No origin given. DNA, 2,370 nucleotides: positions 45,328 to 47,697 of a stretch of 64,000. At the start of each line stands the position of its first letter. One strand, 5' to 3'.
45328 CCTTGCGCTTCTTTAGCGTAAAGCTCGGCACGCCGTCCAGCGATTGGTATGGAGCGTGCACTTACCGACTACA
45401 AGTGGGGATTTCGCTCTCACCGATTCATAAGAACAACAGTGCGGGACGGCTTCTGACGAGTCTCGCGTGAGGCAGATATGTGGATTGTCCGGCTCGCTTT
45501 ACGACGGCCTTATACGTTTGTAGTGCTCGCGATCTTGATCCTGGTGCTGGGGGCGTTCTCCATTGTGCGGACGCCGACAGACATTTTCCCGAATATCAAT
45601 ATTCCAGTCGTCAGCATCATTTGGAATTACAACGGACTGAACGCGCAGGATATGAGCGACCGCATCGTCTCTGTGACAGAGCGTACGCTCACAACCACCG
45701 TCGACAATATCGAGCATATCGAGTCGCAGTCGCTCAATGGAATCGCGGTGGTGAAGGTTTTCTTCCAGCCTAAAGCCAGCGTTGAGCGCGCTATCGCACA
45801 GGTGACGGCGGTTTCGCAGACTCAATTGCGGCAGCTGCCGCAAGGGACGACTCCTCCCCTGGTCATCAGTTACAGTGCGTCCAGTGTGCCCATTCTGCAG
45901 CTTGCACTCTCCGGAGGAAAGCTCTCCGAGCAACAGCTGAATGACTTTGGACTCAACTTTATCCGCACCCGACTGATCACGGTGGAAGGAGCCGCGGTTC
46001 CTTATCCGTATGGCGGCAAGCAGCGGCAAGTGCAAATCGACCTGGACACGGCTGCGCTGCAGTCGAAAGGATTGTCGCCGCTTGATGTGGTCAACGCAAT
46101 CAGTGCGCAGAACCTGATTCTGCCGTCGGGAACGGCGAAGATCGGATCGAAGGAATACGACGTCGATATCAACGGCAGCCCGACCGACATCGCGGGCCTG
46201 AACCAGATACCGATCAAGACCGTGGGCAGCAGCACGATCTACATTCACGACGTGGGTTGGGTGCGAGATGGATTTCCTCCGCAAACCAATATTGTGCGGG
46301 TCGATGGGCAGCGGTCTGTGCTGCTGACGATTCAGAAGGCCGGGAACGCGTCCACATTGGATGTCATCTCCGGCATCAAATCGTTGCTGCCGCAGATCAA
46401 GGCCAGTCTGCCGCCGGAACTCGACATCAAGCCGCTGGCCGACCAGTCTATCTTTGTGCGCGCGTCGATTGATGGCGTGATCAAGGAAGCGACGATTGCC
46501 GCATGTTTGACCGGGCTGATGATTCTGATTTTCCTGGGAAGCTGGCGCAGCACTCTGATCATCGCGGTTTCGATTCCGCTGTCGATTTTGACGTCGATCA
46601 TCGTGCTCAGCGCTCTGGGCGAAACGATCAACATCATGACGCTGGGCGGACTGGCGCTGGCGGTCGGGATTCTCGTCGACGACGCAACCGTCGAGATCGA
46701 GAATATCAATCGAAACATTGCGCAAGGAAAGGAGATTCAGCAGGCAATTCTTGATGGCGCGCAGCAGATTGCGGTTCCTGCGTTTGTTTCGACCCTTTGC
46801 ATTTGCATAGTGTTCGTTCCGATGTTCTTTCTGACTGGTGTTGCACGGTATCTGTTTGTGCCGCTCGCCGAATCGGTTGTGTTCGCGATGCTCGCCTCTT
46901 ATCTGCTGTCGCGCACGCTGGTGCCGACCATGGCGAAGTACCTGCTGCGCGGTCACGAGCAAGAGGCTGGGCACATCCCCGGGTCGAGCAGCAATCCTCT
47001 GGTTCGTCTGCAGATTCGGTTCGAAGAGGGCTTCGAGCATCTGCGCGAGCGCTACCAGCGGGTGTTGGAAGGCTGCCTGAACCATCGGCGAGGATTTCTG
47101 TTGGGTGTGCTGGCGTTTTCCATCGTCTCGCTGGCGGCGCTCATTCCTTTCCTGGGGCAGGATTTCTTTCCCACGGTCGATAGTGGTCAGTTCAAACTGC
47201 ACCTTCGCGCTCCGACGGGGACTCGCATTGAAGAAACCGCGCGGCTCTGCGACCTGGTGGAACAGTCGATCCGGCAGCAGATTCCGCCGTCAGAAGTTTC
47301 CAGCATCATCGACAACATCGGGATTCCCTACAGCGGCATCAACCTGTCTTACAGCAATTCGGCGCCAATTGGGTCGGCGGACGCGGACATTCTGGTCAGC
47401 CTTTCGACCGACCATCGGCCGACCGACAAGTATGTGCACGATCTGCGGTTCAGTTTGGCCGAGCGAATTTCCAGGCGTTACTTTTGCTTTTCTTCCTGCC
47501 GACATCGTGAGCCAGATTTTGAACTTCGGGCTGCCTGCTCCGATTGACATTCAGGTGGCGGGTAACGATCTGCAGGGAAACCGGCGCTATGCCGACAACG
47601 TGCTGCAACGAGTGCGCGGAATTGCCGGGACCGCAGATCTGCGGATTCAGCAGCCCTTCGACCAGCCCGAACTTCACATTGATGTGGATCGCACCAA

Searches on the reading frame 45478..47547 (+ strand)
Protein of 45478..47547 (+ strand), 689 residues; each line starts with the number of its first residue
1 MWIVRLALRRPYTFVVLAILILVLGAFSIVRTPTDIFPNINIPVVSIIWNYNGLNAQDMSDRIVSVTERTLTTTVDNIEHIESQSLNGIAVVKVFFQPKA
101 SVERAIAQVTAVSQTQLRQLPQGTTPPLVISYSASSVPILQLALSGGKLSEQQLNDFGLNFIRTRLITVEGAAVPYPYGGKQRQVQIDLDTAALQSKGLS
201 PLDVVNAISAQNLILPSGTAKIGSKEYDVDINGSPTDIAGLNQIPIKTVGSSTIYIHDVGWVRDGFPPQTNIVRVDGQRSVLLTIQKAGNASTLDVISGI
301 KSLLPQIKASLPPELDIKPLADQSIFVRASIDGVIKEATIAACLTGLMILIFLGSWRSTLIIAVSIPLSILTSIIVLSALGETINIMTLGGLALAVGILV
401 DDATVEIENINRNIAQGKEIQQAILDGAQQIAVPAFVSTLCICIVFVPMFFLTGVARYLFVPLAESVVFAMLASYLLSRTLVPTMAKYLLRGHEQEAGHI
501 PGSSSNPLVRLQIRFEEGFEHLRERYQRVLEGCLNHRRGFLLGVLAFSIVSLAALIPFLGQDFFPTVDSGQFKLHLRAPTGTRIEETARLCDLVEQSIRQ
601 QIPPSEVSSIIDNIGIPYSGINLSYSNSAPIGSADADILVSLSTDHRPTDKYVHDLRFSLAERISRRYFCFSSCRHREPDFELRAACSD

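Call 8: search_protein_families(library=pfam, proteins=[window:45478-47547:+])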
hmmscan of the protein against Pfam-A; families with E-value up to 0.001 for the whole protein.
window:45478-47547:+ (689 aa): 1 family
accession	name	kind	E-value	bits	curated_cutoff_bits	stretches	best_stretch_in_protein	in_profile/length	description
PF00873.25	ACR_tran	-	9.2e-137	457.7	28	1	3-621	1-607/1021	AcrB/AcrD/AcrF family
